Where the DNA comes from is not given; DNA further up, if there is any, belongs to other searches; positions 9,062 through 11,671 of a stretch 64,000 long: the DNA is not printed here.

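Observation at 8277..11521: GDP-mannose 4,6-dehydratase fused to a TylC3/TcaB9-type sugar C-methyltransferase, followed by an Rmd-like reductase: predicted pathway to a GDP-linked C-methyl-branched 6-deoxyhexose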

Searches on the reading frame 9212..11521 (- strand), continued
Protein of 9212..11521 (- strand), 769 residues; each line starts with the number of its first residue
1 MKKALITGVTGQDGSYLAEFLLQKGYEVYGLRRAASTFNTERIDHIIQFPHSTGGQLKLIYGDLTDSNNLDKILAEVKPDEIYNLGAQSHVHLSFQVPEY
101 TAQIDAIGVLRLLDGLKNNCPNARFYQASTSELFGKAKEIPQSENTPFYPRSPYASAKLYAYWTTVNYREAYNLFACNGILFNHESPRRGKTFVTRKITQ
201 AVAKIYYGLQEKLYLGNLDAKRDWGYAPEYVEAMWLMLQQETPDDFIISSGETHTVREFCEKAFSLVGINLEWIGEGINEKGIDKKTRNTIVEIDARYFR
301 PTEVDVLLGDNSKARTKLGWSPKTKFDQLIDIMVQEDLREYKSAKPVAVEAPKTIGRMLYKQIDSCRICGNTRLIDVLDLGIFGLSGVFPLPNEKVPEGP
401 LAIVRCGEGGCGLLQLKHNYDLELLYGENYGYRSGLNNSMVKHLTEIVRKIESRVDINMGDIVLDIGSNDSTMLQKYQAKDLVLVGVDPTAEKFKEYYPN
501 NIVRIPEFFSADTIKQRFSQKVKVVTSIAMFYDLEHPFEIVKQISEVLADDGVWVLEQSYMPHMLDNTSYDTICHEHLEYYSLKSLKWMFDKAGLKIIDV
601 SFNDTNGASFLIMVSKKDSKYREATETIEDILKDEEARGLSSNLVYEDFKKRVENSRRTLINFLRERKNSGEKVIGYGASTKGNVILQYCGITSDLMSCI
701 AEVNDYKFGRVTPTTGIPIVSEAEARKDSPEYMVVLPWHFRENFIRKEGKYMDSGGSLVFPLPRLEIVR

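Call 50: find_encoding_contigs(protein=P0055, flank=7000, max_places=1)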
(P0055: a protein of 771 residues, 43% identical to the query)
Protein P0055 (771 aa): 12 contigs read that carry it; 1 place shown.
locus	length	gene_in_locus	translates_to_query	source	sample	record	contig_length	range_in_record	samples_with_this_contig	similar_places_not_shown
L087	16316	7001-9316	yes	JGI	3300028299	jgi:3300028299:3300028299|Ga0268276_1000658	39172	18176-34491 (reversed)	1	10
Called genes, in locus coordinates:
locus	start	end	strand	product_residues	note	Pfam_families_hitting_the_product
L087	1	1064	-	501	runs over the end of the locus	PF13231:PMT_2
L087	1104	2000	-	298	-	PF00535:Glycos_transf_2, PF13641:Glyco_tranf_2_3, PF13506:Glyco_transf_21, PF13632:Glyco_trans_2_3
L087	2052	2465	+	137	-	-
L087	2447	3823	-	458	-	PF02310:B12-binding, PF04055:Radical_SAM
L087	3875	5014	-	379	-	PF13439:Glyco_transf_4, PF13579:Glyco_trans_4_4, PF00534:Glycos_transf_1, PF13692:Glyco_trans_1_4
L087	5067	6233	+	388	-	PF00534:Glycos_transf_1, PF13692:Glyco_trans_1_4 (weak)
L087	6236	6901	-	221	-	PF13489:Methyltransf_23, PF07021:MetW, PF08241:Methyltransf_11, PF13847:Methyltransf_31 (weak)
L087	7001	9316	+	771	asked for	PF01370:Epimerase, PF04321:RmlD_sub_bind, PF16363:GDP_Man_Dehyd, PF08421:Methyltransf_13, PF13489:Methyltransf_23, PF08241:Methyltransf_11 (weak), PF08242:Methyltransf_12 (weak), PF08484:Methyltransf_14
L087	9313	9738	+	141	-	PF05523:FdtA (weak), PF14667:Polysacc_synt_C, PF00190:Cupin_1 (weak), PF07883:Cupin_2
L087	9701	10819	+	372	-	PF01041:DegT_DnrJ_EryC1, PF00155:Aminotran_1_2 (weak)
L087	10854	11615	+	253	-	PF13489:Methyltransf_23, PF07021:MetW (weak), PF13847:Methyltransf_31, PF08241:Methyltransf_11, PF08242:Methyltransf_12, PF13649:Methyltransf_25, PF01209:Ubie_methyltran (weak)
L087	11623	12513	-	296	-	-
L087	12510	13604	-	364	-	PF00534:Glycos_transf_1, PF13692:Glyco_trans_1_4, PF13524:Glyco_trans_1_2 (weak)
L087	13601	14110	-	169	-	-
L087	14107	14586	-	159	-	PF13489:Methyltransf_23 (weak), PF08241:Methyltransf_11 (weak)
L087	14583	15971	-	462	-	PF01663:Phosphodiest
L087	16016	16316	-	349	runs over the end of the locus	-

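Call 56: predict_structure(alignment_id=A2)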
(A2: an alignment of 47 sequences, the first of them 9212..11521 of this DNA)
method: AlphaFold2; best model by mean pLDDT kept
length: 769 residues; sequences in the alignment: 47
mean_pLDDT: 90.8   pTM: 0.55
mean pLDDT of the five models: 90.8, 90.3, 89.8, 89.7, 89.2
residues with pLDDT >= 90: 572; 70-90: 152; 50-70: 30; < 50: 15
segments of 3 or more residues with pLDDT < 50: 345-357
pLDDT, mean of each block of 10 residues (from residue 1): 94 95 94 71 77 71 90 96 88 80 94 97 97 90 94 95 98 97 95 94 87 93 96 98 98 97 96 93 93 91 88 97 97 95 52 48 92 95 89 87 92 92 75 81 93 94 94 93 93 90 93 94 90 78 96 94 92 88 93 97 78 96 97 94 94 97 97 95 94 96 90 95 94 94 92 96 95
secondary structure, 60 per line:
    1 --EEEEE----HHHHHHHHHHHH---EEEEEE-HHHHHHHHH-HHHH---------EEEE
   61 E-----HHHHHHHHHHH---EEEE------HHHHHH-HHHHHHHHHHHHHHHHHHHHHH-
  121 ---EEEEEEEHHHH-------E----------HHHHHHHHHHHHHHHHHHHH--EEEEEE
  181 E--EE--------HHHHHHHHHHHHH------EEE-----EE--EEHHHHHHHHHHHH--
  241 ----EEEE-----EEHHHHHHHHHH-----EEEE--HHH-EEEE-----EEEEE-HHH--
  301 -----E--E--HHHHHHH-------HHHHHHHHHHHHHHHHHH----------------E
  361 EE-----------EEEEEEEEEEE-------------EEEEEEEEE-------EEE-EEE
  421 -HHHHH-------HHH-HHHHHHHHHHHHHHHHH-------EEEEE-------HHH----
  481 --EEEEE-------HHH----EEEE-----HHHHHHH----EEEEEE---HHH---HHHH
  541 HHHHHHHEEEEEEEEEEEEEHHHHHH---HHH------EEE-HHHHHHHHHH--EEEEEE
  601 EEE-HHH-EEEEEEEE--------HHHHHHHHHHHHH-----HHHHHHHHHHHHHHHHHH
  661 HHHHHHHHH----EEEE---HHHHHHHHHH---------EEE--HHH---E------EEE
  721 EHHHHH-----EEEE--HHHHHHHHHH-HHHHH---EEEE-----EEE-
elements in order (helices of 4 or more, strands of 3 or more residues): E3-7 H12-23 E27-32 H34-42 H44-47 E57-61 H67-77 E81-84 H91-96 H98-119 E124-130 H131-134 H153-172 E175-181 H194-206 E213-215 H227-238 E245-248 H256-265 E271-274 E281-284 E290-294 H312-318 H326-343 E360-362 E374-384 E398-406 E414-416 E418-420 H422-426 H438-454 E462-466 E483-487 E502-505 H511-517 E522-527 H537-547 E548-560 H561-566 E579-581 H583-592 E595-603 E609-616 H625-637 H643-669 E674-677 H681-690 E700-702 E718-721 H722-726 E732-735 H738-747 H749-753 E757-760 E766-768
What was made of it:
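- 10451..10489 (-): interdomain linker (res 345-357), predicted disordered. AF2 pLDDT < 50 for residues 345-357; pTM 0.55 (call 56)
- The AF2 model shows no defined interdomain interface (pTM 0.55, call 56).
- Tried and rejected: I rejected substrate channelling through a fixed tunnel: the linker is disordered and pTM is 0.55 (call 56).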

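Call 60: fold_search(model_id=the predicted structure, library=pdb)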
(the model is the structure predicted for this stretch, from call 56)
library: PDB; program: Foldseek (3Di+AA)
matches with E <= 10: 1987; with E <= 0.001: 1766
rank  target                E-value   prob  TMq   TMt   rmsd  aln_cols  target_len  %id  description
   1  5in4_B                1.6e-52  1.00  0.44  0.94   1.9       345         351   61  Crystal Structure of GDP-mannose 4,6 dehydratase bound to a GDP-fucose based inhibitor (released 2016-08-17)
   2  5in4_A                5.4e-52  1.00  0.44  0.93   1.9       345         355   61  Crystal Structure of GDP-mannose 4,6 dehydratase bound to a GDP-fucose based inhibitor (released 2016-08-17)
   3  6gpl_B                1.8e-51  1.00  0.43  0.96   1.3       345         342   61  Crystal structure of human GDP-D-mannose 4,6-dehydratase in complex with GDP-4k6d-Man (released 2018-07-18)
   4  6q94_A                2.1e-51  1.00  0.44  0.95   1.9       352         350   60  Crystal structure of human GDP-D-mannose 4,6-dehydratase (S156D) in complex with GDP-Man (released 2019-04-24)
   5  6gpk_A                2.4e-51  1.00  0.44  0.95   1.9       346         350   60  Crystal structure of human GDP-D-mannose 4,6-dehydratase (E157Q) in complex with GDP-Man (released 2018-07-18)
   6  5uzh                  2.7e-51  1.00  0.44  0.96   1.2       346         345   61  Crystal structure of a GDP-mannose dehydratase from Naegleria fowleri (released 2017-04-05)
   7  6q94_D                2.9e-51  1.00  0.43  0.96   1.4       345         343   60  Crystal structure of human GDP-D-mannose 4,6-dehydratase (S156D) in complex with GDP-Man (released 2019-04-24)
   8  6gpj_A                3.1e-51  1.00  0.43  0.96   1.3       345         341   60  Crystal structure of human GDP-D-mannose 4,6-dehydratase in complex with GDP-4F-Man (released 2018-07-18)
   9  2z1m_A                3.4e-51  1.00  0.43  0.97   1.7       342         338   60  Crystal Structure of GDP-D-Mannose Dehydratase from Aquifex aeolicus VF5 (released 2007-11-13)
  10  6q94_C                3.4e-51  1.00  0.44  0.95   2.1       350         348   61  Crystal structure of human GDP-D-mannose 4,6-dehydratase (S156D) in complex with GDP-Man (released 2019-04-24)
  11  6q94_B                7.1e-51  1.00  0.43  0.96   1.5       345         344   60  Crystal structure of human GDP-D-mannose 4,6-dehydratase (S156D) in complex with GDP-Man (released 2019-04-24)
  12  6gpk_D                1.1e-50  1.00  0.43  0.95   1.4       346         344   60  Crystal structure of human GDP-D-mannose 4,6-dehydratase (E157Q) in complex with GDP-Man (released 2018-07-18)
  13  6gpj_D                1.4e-50  1.00  0.43  0.96   1.3       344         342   61  Crystal structure of human GDP-D-mannose 4,6-dehydratase in complex with GDP-4F-Man (released 2018-07-18)
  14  6gpk_C                1.6e-50  1.00  0.43  0.95   1.4       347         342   60  Crystal structure of human GDP-D-mannose 4,6-dehydratase (E157Q) in complex with GDP-Man (released 2018-07-18)
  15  1t2a_A                2.9e-50  1.00  0.43  0.97   1.3       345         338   60  Crystal structure of human GDP-D-mannose 4,6-dehydratase (released 2004-05-10)
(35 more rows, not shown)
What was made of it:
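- On NDP-4-keto-6-deoxyhexose C-methyltransferases (TylC3/TcaB9/MtmC family): Foldseek TM (target-normalised) 0.92-0.93, rmsd about 2.0 A, to MtmC, TcaB9 and KijD1 (call 60), on an AF2 model with pLDDT 90.8 (call 56)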

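Call 69: search_protein_families(library=ncbifam, proteins=[L086:9282-10292:+], max_evalue=1e-10)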
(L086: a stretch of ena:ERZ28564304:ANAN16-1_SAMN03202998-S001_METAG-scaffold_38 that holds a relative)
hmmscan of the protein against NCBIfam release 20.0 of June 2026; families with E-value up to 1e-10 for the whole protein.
L086:9282-10292:+ (336 aa): 6 families
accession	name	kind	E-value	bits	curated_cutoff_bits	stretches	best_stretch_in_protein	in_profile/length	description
TIGR01472.1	gmd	equivalog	3.6e-111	371.7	415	1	5-334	1-340/342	GDP-mannose 4,6-dehydratase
TIGR01181.1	dTDP_gluc_dehyt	equivalog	8.7e-24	84.2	365.1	1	49-327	50-306/321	dTDP-glucose 4,6-dehydratase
TIGR04180.1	EDH_00030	hypoth_equivalog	1.2e-20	73.8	475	1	8-265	2-260/297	NAD-dependent 4,6-dehydratase LegB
TIGR01179.1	galE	equivalog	1.8e-16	59.9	262.3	1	8-266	3-280/332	UDP-glucose 4-epimerase GalE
TIGR02622.1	CDP_4_6_dhtase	equivalog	5.4e-13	48.8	278.45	1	4-227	4-236/352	CDP-glucose 4,6-dehydratase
NF043036.1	ErythonDh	equivalog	1.1e-11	44.6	325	1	8-164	4-165/321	D-erythronate dehydrogenase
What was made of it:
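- Every partner SDR tested has gmd as its best NCBIfam model (call 69).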
